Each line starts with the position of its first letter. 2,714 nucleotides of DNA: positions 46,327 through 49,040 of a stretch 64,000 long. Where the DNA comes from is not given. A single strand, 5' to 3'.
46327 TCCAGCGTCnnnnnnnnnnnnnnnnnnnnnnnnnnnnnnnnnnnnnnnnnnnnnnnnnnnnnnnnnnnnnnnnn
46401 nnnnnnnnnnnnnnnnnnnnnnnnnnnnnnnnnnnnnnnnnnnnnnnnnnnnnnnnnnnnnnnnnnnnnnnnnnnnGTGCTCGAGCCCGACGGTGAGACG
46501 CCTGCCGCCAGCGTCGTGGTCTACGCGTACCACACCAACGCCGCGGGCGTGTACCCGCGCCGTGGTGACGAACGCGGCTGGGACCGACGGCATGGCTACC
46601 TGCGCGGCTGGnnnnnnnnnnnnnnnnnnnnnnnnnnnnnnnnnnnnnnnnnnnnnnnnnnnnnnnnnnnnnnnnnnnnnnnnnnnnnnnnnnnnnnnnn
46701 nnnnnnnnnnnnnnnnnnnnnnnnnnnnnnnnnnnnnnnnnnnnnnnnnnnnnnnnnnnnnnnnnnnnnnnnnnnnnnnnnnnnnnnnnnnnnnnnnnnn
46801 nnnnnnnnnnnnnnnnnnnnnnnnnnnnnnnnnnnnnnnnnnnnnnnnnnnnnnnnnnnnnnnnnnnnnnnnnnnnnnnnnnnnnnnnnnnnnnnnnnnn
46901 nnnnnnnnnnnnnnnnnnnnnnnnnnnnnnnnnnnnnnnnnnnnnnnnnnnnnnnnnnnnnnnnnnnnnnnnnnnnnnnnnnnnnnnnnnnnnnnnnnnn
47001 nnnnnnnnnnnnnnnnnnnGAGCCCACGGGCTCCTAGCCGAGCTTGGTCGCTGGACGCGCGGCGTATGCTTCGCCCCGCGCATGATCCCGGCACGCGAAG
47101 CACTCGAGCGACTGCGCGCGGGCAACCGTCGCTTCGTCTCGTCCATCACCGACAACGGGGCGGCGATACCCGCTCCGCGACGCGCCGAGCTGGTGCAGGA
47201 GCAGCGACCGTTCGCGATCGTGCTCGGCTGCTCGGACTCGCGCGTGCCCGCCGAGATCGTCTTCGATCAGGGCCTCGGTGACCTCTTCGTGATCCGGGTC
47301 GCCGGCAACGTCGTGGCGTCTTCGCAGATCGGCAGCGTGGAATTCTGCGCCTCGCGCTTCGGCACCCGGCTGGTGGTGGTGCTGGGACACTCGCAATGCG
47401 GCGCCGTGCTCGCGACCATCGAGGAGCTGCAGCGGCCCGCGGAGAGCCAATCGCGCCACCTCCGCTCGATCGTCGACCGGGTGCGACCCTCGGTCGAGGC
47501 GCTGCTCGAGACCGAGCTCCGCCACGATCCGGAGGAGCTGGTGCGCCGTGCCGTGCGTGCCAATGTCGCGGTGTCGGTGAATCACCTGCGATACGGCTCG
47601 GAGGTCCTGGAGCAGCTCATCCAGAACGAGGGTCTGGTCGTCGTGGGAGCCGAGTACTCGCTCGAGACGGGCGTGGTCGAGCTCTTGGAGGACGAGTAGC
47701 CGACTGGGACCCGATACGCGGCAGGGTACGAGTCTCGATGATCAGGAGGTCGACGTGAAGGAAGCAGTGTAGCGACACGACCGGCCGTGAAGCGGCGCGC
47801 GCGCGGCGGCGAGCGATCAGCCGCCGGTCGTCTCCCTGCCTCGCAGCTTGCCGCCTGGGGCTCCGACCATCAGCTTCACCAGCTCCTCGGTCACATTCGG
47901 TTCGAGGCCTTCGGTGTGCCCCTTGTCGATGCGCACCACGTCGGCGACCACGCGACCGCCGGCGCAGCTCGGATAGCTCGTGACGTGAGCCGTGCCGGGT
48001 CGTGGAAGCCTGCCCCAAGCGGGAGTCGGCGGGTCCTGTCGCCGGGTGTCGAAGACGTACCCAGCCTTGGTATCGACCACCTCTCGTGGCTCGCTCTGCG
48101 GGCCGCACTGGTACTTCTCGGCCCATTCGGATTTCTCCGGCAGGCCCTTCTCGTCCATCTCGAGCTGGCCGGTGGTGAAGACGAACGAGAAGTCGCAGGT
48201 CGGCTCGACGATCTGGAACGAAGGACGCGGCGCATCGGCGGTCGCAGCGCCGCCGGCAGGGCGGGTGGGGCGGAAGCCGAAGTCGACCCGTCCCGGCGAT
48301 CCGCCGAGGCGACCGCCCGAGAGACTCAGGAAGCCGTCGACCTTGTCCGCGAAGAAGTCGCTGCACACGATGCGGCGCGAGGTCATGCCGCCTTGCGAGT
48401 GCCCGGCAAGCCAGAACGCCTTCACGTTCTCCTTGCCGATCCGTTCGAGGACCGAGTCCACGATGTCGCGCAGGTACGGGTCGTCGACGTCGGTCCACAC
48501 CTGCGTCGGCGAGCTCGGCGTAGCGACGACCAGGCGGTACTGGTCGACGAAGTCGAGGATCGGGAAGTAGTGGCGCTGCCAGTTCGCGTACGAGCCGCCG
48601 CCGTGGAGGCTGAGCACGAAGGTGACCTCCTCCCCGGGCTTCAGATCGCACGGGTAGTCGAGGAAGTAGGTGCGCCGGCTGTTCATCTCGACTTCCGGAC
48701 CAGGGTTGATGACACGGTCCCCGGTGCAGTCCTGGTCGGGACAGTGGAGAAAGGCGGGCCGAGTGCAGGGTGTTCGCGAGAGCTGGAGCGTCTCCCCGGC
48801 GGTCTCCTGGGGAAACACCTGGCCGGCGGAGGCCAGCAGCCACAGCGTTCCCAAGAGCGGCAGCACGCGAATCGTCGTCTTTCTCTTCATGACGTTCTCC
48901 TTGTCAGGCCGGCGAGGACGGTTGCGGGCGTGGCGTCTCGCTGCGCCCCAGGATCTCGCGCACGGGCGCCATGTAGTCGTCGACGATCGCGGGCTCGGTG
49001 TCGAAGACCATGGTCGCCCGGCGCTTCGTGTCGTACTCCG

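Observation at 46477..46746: Near-perfect 135-bp in-frame tandem duplication inside an intradiol-dioxygenase-like gene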

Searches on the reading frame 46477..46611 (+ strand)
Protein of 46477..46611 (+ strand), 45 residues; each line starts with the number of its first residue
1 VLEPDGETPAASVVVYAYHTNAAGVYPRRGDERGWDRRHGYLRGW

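Call 44: search_protein_representatives(protein=window:46477-46611:+)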
Query: 45 residues. Proteins with E-value up to 0.001 (for the whole library): 159; up to 1e-10: 27; up to 1e-30: 0. The best 150 are listed.
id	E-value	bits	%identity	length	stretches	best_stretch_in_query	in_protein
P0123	1.2e-15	72.1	76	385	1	4-45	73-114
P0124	1.8e-14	68.4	75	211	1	2-45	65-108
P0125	3.7e-14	67.4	66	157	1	2-45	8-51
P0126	7.5e-14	66.4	77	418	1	3-45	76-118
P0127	8.0e-14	66.3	70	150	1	2-45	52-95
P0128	1.2e-13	65.8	63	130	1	3-45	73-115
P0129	2.0e-13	65.1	63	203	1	3-45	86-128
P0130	4.9e-13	63.9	65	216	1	3-45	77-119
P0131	8.1e-13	63.2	72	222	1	3-45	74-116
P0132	9.4e-13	63.0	64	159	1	2-45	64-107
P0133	1.3e-12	62.6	60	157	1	3-45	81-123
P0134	2.1e-12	61.9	68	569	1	2-45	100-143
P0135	5.0e-12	60.8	67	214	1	4-45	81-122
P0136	5.7e-12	60.6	65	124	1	3-45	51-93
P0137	6.7e-12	60.4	67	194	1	3-45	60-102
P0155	2.7e-10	55.4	51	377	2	2-45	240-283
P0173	9.7e-09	50.6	58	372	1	3-45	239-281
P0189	8.5e-08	47.6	71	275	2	15-45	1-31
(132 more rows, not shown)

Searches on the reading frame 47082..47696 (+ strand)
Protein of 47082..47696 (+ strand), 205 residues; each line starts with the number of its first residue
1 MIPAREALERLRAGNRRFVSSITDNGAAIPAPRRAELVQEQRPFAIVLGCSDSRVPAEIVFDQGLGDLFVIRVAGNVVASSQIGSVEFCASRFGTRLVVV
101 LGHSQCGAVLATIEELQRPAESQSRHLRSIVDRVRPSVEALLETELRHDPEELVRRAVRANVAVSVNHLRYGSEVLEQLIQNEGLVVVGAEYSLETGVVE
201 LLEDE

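Call 33: search_protein_families(library=pfam, proteins=[window:47082-47696:+], max_evalue=0.001)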
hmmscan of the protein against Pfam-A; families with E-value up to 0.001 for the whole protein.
window:47082-47696:+ (205 aa): 1 family
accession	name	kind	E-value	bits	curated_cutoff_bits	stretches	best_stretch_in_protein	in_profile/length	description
PF00484.24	Pro_CA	-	5.8e-39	134.3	25.7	1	45-199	1-156/156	Carbonic anhydrase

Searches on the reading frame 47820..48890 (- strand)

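Call 33: search_protein_families(library=pfam, proteins=[window:47820-48890:-], max_evalue=0.001)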
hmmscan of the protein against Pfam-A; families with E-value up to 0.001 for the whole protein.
window:47820-48890:- (357 aa): 1 family
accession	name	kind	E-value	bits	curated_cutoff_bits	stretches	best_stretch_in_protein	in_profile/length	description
PF12697.13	Abhydrolase_6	-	6.8e-07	30.6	26.3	1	95-299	4-169/217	Alpha/beta hydrolase family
